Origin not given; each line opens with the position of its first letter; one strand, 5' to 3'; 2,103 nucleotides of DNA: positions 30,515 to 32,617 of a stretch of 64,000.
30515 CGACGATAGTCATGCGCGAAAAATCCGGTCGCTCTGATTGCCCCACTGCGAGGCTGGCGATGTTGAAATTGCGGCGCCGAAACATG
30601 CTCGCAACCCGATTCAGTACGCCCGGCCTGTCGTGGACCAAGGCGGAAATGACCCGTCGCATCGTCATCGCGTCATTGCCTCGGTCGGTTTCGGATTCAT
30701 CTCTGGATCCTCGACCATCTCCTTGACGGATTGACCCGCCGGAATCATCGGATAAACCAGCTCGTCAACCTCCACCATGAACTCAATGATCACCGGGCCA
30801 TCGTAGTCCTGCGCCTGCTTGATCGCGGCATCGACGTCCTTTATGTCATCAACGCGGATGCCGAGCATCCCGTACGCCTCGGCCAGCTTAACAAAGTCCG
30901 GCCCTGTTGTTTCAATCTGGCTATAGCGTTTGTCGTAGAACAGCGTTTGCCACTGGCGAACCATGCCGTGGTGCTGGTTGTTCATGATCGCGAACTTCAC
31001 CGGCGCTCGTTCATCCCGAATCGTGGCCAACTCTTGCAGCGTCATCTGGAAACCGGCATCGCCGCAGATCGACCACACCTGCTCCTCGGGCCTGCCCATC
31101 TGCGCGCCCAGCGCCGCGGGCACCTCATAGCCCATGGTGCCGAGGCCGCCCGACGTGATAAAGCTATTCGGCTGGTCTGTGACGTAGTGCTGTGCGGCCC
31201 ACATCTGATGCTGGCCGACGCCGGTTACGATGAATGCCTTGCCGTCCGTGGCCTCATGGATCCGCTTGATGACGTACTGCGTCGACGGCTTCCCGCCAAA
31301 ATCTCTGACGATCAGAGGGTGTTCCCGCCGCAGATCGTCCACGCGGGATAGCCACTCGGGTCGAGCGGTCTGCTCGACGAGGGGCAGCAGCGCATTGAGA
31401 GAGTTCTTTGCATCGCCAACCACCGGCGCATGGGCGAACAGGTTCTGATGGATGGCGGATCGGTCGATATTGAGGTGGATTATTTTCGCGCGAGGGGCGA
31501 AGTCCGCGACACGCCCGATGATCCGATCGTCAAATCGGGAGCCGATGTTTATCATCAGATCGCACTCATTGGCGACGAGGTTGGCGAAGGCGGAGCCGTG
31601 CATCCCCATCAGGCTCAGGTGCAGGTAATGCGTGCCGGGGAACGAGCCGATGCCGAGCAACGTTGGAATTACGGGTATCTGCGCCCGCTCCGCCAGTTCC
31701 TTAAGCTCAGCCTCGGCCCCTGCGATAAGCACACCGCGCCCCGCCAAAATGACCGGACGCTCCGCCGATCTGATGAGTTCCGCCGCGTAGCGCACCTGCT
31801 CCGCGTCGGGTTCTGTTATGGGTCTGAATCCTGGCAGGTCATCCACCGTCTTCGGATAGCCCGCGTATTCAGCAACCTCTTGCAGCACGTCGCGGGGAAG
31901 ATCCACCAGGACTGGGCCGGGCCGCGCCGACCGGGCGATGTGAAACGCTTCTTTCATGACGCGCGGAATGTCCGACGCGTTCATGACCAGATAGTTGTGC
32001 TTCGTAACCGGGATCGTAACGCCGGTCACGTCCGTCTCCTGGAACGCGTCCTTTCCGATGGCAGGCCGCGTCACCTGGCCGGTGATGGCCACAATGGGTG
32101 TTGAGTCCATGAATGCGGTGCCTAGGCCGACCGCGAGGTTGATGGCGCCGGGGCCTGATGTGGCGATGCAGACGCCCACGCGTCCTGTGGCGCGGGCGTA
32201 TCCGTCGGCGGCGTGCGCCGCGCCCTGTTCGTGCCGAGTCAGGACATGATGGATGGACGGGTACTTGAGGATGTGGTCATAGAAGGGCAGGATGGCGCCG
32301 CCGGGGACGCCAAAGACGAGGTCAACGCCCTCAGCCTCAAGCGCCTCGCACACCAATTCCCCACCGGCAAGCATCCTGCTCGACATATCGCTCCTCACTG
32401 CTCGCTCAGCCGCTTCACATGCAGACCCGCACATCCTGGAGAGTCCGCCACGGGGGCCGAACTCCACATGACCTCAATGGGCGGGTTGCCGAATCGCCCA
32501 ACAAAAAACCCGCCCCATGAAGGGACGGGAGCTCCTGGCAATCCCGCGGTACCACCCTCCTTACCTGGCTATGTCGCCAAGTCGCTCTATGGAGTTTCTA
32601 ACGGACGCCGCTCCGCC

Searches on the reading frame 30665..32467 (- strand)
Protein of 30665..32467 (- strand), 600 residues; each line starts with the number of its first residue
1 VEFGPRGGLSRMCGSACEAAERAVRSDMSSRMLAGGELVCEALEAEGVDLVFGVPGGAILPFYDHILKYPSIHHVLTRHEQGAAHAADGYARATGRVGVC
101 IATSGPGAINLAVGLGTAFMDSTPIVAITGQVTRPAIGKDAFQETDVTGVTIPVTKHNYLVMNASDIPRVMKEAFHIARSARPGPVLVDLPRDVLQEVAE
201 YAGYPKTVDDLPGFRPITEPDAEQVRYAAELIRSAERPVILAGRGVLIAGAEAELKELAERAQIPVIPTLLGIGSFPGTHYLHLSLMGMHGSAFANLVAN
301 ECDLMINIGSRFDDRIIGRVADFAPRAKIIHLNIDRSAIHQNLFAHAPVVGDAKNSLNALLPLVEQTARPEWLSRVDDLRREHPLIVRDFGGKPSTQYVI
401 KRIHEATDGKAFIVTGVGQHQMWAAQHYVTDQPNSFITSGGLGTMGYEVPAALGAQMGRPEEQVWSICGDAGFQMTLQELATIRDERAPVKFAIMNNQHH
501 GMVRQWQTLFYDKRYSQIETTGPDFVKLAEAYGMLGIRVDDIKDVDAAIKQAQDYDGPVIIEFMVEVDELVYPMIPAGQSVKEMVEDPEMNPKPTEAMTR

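Call 30: search_protein_families(library=pfam, proteins=[window:30665-32467:-], max_evalue=0.01)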
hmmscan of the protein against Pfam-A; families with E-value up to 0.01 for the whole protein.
window:30665-32467:- (600 aa): 4 families
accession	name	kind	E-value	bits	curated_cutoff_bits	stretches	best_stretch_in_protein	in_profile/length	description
PF02775.26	TPP_enzyme_C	-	1e-54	184.9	21.9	1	416-563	1-151/151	Thiamine pyrophosphate enzyme, C-terminal TPP binding domain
PF00205.28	TPP_enzyme_M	-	1.3e-42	145.2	30.4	1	226-360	2-137/137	Thiamine pyrophosphate enzyme, central domain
PF02776.23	TPP_enzyme_N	-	1.7e-39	134.7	26.8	1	35-148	3-117/119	Thiamine pyrophosphate enzyme, N-terminal TPP binding domain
PF01855.24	POR_N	-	0.009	16.2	27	0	74-137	40-101/231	Pyruvate flavodoxin/ferredoxin oxidoreductase, thiamine diP-bdg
